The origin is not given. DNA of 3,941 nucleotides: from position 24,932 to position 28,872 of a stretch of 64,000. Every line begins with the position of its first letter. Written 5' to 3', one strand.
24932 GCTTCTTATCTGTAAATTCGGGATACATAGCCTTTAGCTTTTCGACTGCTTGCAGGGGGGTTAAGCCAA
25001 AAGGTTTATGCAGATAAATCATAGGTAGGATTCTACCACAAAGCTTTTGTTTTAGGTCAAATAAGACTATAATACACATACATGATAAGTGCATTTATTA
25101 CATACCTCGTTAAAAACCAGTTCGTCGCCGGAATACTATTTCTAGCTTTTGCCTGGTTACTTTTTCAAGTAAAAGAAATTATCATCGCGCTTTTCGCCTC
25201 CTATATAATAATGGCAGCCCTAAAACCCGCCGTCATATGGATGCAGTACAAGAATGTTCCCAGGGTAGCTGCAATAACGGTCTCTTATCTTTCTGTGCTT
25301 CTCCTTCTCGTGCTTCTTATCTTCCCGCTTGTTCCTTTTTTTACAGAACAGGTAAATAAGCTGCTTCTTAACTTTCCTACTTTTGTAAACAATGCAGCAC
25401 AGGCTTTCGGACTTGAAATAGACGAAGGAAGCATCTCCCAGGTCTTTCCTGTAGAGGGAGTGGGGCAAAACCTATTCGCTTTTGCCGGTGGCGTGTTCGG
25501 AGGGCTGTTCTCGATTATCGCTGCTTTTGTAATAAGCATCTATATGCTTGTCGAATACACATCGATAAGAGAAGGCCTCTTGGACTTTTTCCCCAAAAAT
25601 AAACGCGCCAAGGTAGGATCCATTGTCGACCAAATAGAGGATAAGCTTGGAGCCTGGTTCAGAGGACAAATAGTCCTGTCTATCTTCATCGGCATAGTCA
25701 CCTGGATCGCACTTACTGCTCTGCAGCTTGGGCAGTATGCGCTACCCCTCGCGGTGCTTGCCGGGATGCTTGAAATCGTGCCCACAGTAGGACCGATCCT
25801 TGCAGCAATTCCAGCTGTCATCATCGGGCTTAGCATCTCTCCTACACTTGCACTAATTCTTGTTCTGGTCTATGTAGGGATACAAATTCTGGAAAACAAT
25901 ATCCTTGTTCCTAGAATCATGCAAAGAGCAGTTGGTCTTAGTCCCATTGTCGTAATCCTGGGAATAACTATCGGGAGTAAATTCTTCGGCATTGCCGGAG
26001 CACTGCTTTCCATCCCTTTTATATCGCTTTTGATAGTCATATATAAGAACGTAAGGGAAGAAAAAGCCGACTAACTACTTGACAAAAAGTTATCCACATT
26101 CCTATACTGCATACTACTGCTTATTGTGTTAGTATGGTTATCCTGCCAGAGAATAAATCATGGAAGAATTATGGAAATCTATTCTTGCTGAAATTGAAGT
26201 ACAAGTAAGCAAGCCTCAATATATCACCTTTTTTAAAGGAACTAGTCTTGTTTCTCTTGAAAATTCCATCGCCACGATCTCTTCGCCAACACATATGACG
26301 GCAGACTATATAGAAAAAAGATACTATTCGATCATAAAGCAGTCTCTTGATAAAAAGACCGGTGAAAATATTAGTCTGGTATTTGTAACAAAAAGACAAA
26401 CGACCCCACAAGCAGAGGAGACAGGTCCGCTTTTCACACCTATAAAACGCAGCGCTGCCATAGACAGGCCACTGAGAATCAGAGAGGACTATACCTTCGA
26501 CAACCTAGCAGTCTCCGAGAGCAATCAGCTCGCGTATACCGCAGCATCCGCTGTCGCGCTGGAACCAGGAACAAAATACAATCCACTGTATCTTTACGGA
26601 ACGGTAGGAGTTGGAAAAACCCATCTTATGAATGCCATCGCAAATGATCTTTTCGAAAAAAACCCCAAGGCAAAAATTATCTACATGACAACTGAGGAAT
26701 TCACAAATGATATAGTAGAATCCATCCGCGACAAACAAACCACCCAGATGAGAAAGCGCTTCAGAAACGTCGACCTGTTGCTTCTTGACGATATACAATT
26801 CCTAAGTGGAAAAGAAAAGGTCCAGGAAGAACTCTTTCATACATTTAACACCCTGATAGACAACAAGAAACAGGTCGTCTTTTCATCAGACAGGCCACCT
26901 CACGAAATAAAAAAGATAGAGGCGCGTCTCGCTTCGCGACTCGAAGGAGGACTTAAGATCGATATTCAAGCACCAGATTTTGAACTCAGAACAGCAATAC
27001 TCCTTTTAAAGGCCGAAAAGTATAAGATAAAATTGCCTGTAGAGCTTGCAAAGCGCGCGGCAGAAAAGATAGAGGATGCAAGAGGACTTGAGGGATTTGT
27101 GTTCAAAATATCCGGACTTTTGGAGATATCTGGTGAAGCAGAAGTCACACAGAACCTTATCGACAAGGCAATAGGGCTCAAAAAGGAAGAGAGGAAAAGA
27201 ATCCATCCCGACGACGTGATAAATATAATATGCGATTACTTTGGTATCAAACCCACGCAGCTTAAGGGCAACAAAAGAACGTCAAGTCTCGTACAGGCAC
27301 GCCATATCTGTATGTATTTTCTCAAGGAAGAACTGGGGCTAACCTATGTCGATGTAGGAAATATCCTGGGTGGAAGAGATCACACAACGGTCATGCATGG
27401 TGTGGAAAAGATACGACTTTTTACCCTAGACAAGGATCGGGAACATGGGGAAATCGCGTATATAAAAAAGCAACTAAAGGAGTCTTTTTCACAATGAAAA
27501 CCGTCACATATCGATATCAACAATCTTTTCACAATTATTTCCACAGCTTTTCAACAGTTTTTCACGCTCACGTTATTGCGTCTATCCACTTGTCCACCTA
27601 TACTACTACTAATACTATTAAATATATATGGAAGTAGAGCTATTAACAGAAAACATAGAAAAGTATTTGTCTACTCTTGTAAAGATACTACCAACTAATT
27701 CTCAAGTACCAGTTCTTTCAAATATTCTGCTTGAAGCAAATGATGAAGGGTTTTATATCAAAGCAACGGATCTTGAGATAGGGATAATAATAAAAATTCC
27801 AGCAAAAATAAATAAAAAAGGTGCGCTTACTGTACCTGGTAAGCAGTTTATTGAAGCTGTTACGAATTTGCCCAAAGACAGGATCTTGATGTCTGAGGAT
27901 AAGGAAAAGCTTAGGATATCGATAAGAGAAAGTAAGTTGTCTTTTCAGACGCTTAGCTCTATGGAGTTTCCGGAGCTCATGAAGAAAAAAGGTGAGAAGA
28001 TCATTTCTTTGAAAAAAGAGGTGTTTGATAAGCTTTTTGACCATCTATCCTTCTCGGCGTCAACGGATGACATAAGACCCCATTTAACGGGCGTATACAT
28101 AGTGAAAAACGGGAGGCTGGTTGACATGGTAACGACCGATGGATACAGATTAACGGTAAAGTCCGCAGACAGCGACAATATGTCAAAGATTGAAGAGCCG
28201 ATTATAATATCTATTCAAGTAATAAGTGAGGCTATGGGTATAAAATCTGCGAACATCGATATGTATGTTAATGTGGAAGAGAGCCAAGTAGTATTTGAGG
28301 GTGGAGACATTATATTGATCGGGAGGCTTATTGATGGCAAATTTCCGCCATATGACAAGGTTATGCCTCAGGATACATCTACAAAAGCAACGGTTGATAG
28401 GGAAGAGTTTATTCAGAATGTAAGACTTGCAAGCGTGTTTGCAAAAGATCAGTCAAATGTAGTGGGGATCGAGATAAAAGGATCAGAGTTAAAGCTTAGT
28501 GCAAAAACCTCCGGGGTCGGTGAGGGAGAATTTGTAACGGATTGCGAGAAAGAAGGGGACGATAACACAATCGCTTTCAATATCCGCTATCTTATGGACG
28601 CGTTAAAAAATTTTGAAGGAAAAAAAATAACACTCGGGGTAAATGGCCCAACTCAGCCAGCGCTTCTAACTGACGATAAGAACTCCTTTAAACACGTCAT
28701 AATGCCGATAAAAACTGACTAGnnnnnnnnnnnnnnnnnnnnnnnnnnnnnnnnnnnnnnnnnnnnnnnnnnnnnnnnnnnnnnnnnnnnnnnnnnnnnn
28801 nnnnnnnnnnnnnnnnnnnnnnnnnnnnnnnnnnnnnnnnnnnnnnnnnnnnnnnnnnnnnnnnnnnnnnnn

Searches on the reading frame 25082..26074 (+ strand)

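Call 9: search_protein_families(library=pfam, proteins=[window:25082-26074:+], max_evalue=0.01)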
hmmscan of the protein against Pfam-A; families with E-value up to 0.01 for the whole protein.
window:25082-26074:+ (330 aa): 1 family
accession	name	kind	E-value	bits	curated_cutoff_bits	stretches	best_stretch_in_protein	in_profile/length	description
PF01594.21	AI-2E_transport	-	2.2e-51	175.4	34.3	1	18-324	5-326/327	AI-2E family transporter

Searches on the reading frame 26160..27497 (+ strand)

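Call 9: search_protein_families(library=pfam, proteins=[window:26160-27497:+], max_evalue=0.01)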
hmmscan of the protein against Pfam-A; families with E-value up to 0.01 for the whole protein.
window:26160-27497:+ (445 aa): 18 families
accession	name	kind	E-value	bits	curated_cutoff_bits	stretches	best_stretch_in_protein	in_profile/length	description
PF00308.24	Bac_DnaA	-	1.4e-65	220.9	23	1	109-268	3-162/162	Bacterial DnaA ATPAse domain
PF08299.17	Bac_DnaA_C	-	1.1e-24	86.7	31.5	1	350-418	1-69/69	Bacterial dnaA protein helix-turn-helix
PF11638.13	DnaA_N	-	1.3e-10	41.2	24.6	1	2-63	1-63/65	DnaA N-terminal domain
PF00004.35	AAA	-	9.5e-09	36.2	21.2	1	143-245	1-110/131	ATPase family associated with various cellular activities (AAA)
PF01695.23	IstB_IS21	-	1.3e-07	31.8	24.1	1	143-246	95-195/238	IstB-like ATP binding protein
PF13173.12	AAA_14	-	4.4e-07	30.4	27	1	141-260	3-114/129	AAA domain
PF13401.12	AAA_22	-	1.3e-05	25.9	27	1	142-238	7-115/130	AAA domain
PF01637.24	ATPase_2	-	3.4e-05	24.2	33.2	1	139-240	19-113/225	ATPase domain predominantly from Archaea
PF13191.12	AAA_16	-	0.00032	21.7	32.6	1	139-235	24-126/167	AAA ATPase domain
PF03969.22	AFG1_ATPase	-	0.00032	20.2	27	1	140-202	61-124/361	AFG1-like ATPase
PF12775.13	AAA_7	-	0.0007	19.6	25.8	1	107-197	3-93/181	P-loop containing dynein motor region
PF24883.2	NPHP3_N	-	0.0013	19.4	24.8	1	142-235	24-119/164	Nephrocystin 3, N-terminal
PF00910.28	RNA_helicase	-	0.0021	18.9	21.5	1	143-189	1-47/105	RNA helicase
PF01926.29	MMR_HSR1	-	0.0037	17.8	21.9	0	145-261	4-100/113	50S ribosome-binding GTPase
PF07693.20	KAP_NTPase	-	0.0046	16.7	20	1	142-191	22-73/293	KAP family P-loop domain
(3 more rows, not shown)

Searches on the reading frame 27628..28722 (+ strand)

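Call 9: search_protein_families(library=pfam, proteins=[window:27628-28722:+], max_evalue=0.01)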
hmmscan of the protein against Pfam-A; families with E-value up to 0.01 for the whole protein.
window:27628-28722:+ (364 aa): 3 families
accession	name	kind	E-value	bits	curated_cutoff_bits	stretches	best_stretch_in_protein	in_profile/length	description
PF02768.20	DNA_pol3_beta_3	-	2.4e-25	89.1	27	1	244-361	2-120/121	DNA polymerase III beta subunit, C-terminal domain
PF00712.24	DNA_pol3_beta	-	3.9e-25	88.8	24.4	2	1-117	1-119/120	DNA polymerase III beta subunit, N-terminal domain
PF02767.21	DNA_pol3_beta_2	-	2.1e-21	76.8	27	1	128-240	2-115/116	DNA polymerase III beta subunit, central domain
